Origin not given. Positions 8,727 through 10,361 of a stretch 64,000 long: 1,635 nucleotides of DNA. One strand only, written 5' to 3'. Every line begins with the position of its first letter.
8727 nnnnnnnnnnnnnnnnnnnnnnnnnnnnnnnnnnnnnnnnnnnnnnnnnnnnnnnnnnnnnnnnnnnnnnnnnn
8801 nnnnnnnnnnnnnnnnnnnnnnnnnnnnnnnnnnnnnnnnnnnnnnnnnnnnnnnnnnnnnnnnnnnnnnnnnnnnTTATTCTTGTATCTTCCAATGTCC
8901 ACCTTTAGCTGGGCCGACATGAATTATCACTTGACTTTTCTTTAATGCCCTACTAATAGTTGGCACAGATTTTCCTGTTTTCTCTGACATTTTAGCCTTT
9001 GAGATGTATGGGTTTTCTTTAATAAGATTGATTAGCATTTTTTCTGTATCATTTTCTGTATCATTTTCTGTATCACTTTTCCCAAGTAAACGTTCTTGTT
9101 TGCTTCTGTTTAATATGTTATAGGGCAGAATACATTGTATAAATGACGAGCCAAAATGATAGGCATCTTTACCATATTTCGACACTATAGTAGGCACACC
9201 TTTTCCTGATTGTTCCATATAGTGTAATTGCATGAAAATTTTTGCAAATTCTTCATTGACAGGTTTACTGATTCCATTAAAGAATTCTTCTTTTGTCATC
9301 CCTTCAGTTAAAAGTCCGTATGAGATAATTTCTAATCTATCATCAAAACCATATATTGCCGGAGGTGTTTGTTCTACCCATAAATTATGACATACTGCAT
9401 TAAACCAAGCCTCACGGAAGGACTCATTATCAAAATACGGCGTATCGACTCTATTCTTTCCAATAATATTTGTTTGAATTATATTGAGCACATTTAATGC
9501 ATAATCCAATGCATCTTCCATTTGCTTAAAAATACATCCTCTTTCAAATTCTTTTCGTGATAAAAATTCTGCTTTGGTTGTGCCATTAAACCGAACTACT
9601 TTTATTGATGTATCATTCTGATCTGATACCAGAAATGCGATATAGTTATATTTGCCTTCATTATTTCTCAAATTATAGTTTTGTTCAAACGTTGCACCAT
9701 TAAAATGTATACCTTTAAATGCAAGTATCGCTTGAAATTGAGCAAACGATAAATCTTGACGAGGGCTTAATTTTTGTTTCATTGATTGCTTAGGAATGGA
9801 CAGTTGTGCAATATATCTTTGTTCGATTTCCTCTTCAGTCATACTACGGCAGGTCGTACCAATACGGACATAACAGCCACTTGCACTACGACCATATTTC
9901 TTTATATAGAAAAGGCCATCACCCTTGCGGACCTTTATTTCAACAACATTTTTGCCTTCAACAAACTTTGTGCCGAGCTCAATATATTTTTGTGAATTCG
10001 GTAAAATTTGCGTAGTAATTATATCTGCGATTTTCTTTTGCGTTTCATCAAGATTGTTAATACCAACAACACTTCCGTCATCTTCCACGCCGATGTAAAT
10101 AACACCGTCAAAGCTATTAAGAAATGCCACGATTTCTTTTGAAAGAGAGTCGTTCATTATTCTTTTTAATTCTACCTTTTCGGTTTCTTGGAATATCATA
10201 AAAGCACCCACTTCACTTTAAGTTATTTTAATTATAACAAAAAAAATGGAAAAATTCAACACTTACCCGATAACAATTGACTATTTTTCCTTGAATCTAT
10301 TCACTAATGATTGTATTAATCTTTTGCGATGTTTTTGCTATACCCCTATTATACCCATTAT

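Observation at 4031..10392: Palindrome-embedded consensus sigma70 promoters in inverted orientation driving the ATPase-1 and Schlafen-like genes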

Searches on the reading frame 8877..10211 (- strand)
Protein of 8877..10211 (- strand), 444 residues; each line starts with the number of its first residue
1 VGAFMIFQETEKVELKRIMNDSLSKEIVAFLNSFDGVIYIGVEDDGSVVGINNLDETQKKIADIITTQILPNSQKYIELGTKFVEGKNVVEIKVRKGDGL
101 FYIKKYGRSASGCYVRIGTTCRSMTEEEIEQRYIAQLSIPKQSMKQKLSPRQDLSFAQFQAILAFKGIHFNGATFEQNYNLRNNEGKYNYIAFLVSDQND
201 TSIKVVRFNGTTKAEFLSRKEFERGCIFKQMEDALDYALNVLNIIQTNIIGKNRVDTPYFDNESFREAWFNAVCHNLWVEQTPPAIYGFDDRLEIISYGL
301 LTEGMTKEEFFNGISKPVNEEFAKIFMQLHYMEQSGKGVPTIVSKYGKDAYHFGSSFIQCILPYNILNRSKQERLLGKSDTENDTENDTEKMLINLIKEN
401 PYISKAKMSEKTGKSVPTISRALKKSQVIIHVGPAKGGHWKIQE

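Call 12: search_protein_families(library=pfam, proteins=[window:8877-10211:-], max_evalue=0.01)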
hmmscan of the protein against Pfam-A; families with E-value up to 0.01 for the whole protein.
window:8877-10211:- (444 aa): 3 families
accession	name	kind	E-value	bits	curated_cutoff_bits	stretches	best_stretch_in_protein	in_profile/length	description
PF04326.19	SLFN_AlbA_2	-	1.5e-17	64.6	25.3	1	9-124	1-117/118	Schlafen, AlbA_2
PF13749.12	HATPase_c_4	-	8.8e-13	48.5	26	1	283-348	3-70/89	Putative ATP-dependent DNA helicase recG C-terminal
PF13412.12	HTH_24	-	1.2e-06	28.4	21.9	1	387-425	2-40/48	Winged helix-turn-helix DNA-binding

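Call 30: search_protein_families(library=padloc, proteins=[window:8877-10211:-], max_evalue=0.001)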
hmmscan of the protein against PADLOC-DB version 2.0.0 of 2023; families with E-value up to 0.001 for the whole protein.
window:8877-10211:- (444 aa): 0 families

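Call 31: search_protein_families(library=ncbifam, proteins=[window:8877-10211:-], max_evalue=0.001)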
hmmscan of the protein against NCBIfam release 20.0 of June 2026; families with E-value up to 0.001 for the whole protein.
window:8877-10211:- (444 aa): 0 families

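Call 46: find_homologous_proteins(query=window:8877-10211:-, max_evalue=1e-20)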
Query window:8877-10211:- (444 aa): 833 proteins with E <= 1e-20 among 4686 candidates; the best 120 are listed.
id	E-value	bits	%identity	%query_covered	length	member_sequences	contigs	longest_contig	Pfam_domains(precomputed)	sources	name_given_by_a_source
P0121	1.3e-271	918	91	99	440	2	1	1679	PF13412.13,PF13749.13,PF04326.20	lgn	-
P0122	6.4e-238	807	77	100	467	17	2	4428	PF13749.13,PF04326.20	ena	-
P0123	1.5e-225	767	74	99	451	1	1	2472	PF13412.13,PF13749.13,PF04326.20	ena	-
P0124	3.0e-221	753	74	99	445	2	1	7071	PF01047.29,PF13412.13,PF13749.13,PF13730.13,PF04326.20,PF12802.14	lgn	-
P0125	2.2e-215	733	69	99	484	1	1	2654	PF01047.29,PF13412.13,PF13749.13,PF04326.20,PF12802.14,PF13545.13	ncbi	-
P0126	5.1e-214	729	71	98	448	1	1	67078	PF13749.13,PF04326.20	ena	-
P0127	1.8e-213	727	72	98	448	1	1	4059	PF13749.13,PF04326.20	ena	-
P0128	2.8e-213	726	71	98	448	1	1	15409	PF13749.13,PF04326.20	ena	-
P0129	1.4e-212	724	71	98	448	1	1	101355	PF13749.13,PF04326.20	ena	-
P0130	1.6e-212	724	71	98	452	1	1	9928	PF13749.13,PF04326.20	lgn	-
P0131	2.5e-212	723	71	98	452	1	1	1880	PF13749.13,PF04326.20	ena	-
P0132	4.7e-212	722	71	98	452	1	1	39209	PF13749.13,PF04326.20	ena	-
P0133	9.7e-212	721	71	98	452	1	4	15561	PF13749.13,PF04326.20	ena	-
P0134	2.2e-211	720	71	98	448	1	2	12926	PF13749.13,PF04326.20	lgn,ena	-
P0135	2.3e-211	720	71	99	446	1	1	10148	PF13412.13,PF13749.13,PF25212.3,PF04326.20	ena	-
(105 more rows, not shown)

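Call 47: find_encoding_contigs(protein=P0121, flank=3000, max_places=4)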
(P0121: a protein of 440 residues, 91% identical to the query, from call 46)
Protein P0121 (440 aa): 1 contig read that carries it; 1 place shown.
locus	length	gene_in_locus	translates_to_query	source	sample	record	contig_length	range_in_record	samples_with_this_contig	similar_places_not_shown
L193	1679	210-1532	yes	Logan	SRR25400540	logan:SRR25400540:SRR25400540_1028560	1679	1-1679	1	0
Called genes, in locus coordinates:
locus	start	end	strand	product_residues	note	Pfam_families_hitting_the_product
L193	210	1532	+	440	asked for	PF04326:SLFN_AlbA_2, PF13412:HTH_24 (faint), PF13749:HATPase_c_4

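Call 48: find_encoding_contigs(protein=P0122, flank=3000, max_places=4)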
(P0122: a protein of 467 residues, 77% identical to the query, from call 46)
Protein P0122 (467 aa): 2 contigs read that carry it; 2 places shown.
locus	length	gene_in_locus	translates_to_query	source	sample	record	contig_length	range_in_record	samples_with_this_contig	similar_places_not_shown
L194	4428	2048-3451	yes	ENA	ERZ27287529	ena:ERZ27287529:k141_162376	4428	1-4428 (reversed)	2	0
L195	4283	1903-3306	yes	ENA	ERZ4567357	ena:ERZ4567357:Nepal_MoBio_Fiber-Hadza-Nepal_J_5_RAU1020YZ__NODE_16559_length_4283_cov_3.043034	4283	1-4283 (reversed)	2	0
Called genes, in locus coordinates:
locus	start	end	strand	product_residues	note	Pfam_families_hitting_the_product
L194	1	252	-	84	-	?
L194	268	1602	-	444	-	PF13306:LRR_5 (faint)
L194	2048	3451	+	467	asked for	PF04326:SLFN_AlbA_2, PF13749:HATPase_c_4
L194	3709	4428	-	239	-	?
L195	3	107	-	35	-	?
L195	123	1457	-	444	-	PF13306:LRR_5 (faint)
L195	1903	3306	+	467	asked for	PF04326:SLFN_AlbA_2, PF13749:HATPase_c_4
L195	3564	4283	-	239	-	?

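Call 49: find_encoding_contigs(protein=P0124, flank=4000, max_places=4)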
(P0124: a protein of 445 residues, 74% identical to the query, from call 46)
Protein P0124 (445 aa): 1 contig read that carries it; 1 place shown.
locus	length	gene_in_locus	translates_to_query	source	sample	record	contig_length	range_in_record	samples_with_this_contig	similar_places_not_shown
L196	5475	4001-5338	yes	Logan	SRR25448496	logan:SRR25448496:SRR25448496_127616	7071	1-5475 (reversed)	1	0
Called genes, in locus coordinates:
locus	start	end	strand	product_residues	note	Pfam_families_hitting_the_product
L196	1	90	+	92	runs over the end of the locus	-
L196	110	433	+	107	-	-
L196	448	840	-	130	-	PF07411:DUF1508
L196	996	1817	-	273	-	PF03747:ADP_ribosyl_GH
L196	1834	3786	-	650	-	PF00795:CN_hydrolase, PF02540:NAD_synthase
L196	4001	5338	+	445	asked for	PF04326:SLFN_AlbA_2, PF13749:HATPase_c_4, PF01047:MarR (weak), PF12802:MarR_2 (weak), PF13412:HTH_24, PF13730:HTH_36 (weak)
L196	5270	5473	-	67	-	?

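Call 50: find_encoding_contigs(protein=P0126, flank=4000, max_places=4)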
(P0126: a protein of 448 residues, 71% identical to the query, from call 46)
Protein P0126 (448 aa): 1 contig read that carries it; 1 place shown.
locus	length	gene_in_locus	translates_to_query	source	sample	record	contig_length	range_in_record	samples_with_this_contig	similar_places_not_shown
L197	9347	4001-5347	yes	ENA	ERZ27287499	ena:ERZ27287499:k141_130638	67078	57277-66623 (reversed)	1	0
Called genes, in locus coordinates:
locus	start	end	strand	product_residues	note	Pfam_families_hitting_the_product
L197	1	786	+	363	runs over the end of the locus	PF22244:GCE_fung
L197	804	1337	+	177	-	PF07882:Fucose_iso_N2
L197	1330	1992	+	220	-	PF02952:Fucose_iso_C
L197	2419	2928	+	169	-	PF04545:Sigma70_r4 (faint)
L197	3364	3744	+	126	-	PF02452:PemK_toxin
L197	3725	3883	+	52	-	PF20612:SHOCT_2 (weak)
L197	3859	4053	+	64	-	-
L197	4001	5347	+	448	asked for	PF04326:SLFN_AlbA_2, PF13749:HATPase_c_4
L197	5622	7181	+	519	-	PF00239:Resolvase, PF07508:Recombinase, PF13408:Zn_ribbon_recom (weak)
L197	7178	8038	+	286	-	PF07508:Recombinase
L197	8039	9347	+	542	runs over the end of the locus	PF00239:Resolvase, PF07508:Recombinase, PF13408:Zn_ribbon_recom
